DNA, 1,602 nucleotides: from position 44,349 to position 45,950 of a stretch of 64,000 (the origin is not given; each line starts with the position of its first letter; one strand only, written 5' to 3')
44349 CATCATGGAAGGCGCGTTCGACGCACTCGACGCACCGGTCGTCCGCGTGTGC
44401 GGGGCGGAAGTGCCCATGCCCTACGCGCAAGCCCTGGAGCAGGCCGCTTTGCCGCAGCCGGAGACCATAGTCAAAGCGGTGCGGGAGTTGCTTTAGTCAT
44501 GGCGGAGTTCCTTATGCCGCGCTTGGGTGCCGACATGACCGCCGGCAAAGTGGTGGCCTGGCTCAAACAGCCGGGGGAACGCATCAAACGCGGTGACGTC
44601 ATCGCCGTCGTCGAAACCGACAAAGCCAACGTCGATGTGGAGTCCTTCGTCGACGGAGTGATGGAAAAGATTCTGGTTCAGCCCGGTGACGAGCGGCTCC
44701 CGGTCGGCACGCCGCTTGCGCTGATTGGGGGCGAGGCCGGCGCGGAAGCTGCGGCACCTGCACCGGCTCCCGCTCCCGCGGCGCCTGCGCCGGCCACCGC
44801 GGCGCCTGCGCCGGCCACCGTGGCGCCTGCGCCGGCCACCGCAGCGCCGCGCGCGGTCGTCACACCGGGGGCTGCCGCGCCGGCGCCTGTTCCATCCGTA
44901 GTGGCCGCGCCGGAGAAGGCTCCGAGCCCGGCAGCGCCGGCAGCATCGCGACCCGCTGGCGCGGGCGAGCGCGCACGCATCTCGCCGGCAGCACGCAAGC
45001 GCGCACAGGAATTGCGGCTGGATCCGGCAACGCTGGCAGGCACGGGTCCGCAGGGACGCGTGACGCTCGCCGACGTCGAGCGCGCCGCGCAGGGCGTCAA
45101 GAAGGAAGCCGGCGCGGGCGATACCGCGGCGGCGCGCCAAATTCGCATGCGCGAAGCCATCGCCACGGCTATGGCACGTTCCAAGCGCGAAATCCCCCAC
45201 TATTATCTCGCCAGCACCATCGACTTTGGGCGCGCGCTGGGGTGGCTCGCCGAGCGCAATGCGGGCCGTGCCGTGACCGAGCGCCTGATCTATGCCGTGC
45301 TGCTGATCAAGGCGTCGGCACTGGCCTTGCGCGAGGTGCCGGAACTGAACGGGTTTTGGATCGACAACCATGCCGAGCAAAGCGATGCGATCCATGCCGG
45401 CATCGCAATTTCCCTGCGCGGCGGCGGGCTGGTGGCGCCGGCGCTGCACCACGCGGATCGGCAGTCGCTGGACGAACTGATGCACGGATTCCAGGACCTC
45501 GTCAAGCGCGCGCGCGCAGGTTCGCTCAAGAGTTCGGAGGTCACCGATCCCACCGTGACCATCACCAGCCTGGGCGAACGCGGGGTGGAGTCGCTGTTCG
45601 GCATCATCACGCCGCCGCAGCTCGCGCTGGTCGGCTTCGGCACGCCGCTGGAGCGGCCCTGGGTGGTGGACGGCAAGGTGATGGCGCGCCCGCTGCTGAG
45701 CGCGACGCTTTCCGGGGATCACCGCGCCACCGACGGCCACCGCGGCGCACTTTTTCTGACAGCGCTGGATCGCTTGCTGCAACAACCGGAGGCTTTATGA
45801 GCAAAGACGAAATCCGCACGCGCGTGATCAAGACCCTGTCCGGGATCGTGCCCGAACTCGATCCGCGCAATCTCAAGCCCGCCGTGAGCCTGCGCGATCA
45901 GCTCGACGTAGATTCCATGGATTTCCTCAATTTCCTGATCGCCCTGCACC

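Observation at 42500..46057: E1alpha-E1beta-E2 (lipoyl) set translationally coupled to an acyl carrier protein, with no E3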

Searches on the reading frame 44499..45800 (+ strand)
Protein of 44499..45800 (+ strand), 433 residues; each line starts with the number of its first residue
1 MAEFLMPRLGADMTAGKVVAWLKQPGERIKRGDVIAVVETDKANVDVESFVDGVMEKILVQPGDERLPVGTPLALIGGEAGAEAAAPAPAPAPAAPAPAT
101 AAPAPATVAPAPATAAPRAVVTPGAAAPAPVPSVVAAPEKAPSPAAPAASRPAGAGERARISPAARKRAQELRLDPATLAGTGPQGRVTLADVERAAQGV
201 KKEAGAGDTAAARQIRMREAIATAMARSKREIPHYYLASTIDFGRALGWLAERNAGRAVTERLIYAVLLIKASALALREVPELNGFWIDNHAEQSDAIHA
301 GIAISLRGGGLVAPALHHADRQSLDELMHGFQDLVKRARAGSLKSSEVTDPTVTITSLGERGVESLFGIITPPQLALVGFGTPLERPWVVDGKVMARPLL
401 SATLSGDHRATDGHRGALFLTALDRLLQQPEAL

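Call 7: search_protein_families(library=ncbifam, proteins=[window:44499-45800:+], max_evalue=0.00001)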
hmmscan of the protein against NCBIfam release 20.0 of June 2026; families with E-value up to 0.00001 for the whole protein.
window:44499-45800:+ (433 aa): 11 families
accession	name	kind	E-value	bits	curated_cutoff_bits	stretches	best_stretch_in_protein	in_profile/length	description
TIGR01349.1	PDHac_trf_mito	equivalog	6.1e-76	256.3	445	1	5-431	3-433/437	pyruvate dehydrogenase complex dihydrolipoamide acetyltransferase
TIGR01347.1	sucB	equivalog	1.3e-48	166.3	378.65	2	263-433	231-400/404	dihydrolipoyllysine-residue succinyltransferase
NF008814.0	PRK11854.1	equivalog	6.7e-48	163.5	722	1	3-429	209-631/637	pyruvate dehydrogenase complex dihydrolipoyllysine-residue acetyltransferase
NF004309.0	PRK05704.1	equivalog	1.4e-47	163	449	2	264-433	236-404/408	2-oxoglutarate dehydrogenase complex dihydrolipoyllysine-residue succinyltransferase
TIGR02927.1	SucB_Actino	equivalog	1.5e-40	139.6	423.45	2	262-428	397-569/579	2-oxoglutarate dehydrogenase, E2 component, dihydrolipoamide succinyltransferase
TIGR01348.1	PDHac_trf_long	equivalog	6e-37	127.5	552.1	2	255-430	406-582/587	dihydrolipoyllysine-residue acetyltransferase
NF011416.0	PRK14843.1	equivalog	1.3e-30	106.5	429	1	298-431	211-343/347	dihydrolipoamide acetyltransferase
NF008815.0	PRK11857.1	equivalog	2.5e-22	79.7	378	1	216-433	85-305/308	dihydrolipoamide acetyltransferase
NF011457.0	PRK14875.1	equivalog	7.8e-22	77.7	307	1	3-201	5-130/372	acetoin dehydrogenase dihydrolipoyllysine-residue acetyltransferase subunit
NF008854.0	PRK11892.1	equivalog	8.3e-21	74.2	454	1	3-107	4-107/464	pyruvate dehydrogenase complex E1 component subunit beta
NF008907.0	PRK12270.1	equivalog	1.5e-11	42.8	878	1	127-428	94-362/1241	multifunctional oxoglutarate decarboxylase/oxoglutarate dehydrogenase thiamine pyrophosphate-binding subunit/dihydrolipoyllysine-residue suc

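Call 8: search_protein_families(library=pfam, proteins=[window:44499-45800:+], max_evalue=0.001)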
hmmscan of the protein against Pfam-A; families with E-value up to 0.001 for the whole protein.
window:44499-45800:+ (433 aa): 3 families
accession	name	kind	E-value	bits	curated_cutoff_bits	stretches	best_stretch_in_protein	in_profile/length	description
PF00198.28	2-oxoacid_dh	-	1.4e-53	182.2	23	1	215-432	10-229/232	2-oxoacid dehydrogenases acyltransferase (catalytic domain)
PF00364.28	Biotin_lipoyl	-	1.6e-17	63.5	22.1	1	3-76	2-73/73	Biotin-requiring enzyme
PF02817.22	E3_binding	-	3e-12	47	23.7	1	160-194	2-36/36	e3 binding domain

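Call 25: search_solved_structures(query=window:44499-45800:+, max_evalue=1e-10, show_alignments=2)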
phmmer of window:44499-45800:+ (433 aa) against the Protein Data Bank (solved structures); distinct sequences matched with E-value up to 1e-10: 47.
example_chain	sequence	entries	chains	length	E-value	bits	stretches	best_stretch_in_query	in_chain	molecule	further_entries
7uom_01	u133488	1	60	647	1.1e-62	216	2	3-430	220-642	Acetyltransferase component of pyruvate dehydrogenase complex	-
8piu_B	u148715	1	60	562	1.4e-62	215.7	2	3-430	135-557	Dihydrolipoyllysine-residue acetyltransferase component of pyruvate dehydrogenase complex,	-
6ct0_0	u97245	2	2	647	1.7e-62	215.4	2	3-430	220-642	Dihydrolipoyllysine-residue acetyltransferase component of pyruvate dehydrogenase complex,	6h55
8x03_A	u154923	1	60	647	3.7e-59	204.4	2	4-430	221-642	Acetyltransferase component of pyruvate dehydrogenase complex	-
9j1w_A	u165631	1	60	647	1.2e-58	202.7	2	4-430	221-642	Acetyltransferase component of pyruvate dehydrogenase complex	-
7bgj_A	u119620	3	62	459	4.6e-47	164.6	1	6-430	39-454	Acetyltransferase component of pyruvate dehydrogenase complex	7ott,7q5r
9y7v_D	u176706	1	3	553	4.9e-45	157.9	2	216-428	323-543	Dihydrolipoyllysine-residue acetyltransferase component of pyruvate dehydrogenase complex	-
6zlm_A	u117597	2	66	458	6.6e-45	157.4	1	5-430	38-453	Dihydrolipoyllysine-residue acetyltransferase component of pyruvate dehydrogenase complex,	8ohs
3duf_I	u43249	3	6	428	5e-40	141.4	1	141-433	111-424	Dihydrolipoyllysine-residue acetyltransferase component of pyruvate dehydrogenase complex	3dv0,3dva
9njt_A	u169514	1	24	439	4.2e-33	118.6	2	268-432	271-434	Dihydrolipoyllysine-residue succinyltransferase component of 2-oxoglutarate dehydrogenase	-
7b9k_A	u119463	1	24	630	6.3e-32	114.7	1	252-428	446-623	Dihydrolipoyllysine-residue acetyltransferase component of pyruvate dehydrogenase complex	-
6h60_A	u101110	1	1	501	2.7e-30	109.3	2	216-430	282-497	Pyruvate dehydrogenase protein X component, mitochondrial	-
8x02_A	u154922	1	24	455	6.7e-30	108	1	263-432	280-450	Dihydrolipoyllysine-residue succinyltransferase component of 2-oxoglutarate dehydrogenase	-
1b5s_A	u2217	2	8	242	7.1e-29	104.7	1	213-433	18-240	DIHYDROLIPOAMIDE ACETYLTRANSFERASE | Dihydrolipoyllysine-residue acetyltransferase component of pyruvate dehydrogenase complex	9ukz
6h05_A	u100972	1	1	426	7.4e-29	104.6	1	265-432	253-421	Dihydrolipoyllysine-residue succinyltransferase component of 2-oxoglutarate dehydrogenase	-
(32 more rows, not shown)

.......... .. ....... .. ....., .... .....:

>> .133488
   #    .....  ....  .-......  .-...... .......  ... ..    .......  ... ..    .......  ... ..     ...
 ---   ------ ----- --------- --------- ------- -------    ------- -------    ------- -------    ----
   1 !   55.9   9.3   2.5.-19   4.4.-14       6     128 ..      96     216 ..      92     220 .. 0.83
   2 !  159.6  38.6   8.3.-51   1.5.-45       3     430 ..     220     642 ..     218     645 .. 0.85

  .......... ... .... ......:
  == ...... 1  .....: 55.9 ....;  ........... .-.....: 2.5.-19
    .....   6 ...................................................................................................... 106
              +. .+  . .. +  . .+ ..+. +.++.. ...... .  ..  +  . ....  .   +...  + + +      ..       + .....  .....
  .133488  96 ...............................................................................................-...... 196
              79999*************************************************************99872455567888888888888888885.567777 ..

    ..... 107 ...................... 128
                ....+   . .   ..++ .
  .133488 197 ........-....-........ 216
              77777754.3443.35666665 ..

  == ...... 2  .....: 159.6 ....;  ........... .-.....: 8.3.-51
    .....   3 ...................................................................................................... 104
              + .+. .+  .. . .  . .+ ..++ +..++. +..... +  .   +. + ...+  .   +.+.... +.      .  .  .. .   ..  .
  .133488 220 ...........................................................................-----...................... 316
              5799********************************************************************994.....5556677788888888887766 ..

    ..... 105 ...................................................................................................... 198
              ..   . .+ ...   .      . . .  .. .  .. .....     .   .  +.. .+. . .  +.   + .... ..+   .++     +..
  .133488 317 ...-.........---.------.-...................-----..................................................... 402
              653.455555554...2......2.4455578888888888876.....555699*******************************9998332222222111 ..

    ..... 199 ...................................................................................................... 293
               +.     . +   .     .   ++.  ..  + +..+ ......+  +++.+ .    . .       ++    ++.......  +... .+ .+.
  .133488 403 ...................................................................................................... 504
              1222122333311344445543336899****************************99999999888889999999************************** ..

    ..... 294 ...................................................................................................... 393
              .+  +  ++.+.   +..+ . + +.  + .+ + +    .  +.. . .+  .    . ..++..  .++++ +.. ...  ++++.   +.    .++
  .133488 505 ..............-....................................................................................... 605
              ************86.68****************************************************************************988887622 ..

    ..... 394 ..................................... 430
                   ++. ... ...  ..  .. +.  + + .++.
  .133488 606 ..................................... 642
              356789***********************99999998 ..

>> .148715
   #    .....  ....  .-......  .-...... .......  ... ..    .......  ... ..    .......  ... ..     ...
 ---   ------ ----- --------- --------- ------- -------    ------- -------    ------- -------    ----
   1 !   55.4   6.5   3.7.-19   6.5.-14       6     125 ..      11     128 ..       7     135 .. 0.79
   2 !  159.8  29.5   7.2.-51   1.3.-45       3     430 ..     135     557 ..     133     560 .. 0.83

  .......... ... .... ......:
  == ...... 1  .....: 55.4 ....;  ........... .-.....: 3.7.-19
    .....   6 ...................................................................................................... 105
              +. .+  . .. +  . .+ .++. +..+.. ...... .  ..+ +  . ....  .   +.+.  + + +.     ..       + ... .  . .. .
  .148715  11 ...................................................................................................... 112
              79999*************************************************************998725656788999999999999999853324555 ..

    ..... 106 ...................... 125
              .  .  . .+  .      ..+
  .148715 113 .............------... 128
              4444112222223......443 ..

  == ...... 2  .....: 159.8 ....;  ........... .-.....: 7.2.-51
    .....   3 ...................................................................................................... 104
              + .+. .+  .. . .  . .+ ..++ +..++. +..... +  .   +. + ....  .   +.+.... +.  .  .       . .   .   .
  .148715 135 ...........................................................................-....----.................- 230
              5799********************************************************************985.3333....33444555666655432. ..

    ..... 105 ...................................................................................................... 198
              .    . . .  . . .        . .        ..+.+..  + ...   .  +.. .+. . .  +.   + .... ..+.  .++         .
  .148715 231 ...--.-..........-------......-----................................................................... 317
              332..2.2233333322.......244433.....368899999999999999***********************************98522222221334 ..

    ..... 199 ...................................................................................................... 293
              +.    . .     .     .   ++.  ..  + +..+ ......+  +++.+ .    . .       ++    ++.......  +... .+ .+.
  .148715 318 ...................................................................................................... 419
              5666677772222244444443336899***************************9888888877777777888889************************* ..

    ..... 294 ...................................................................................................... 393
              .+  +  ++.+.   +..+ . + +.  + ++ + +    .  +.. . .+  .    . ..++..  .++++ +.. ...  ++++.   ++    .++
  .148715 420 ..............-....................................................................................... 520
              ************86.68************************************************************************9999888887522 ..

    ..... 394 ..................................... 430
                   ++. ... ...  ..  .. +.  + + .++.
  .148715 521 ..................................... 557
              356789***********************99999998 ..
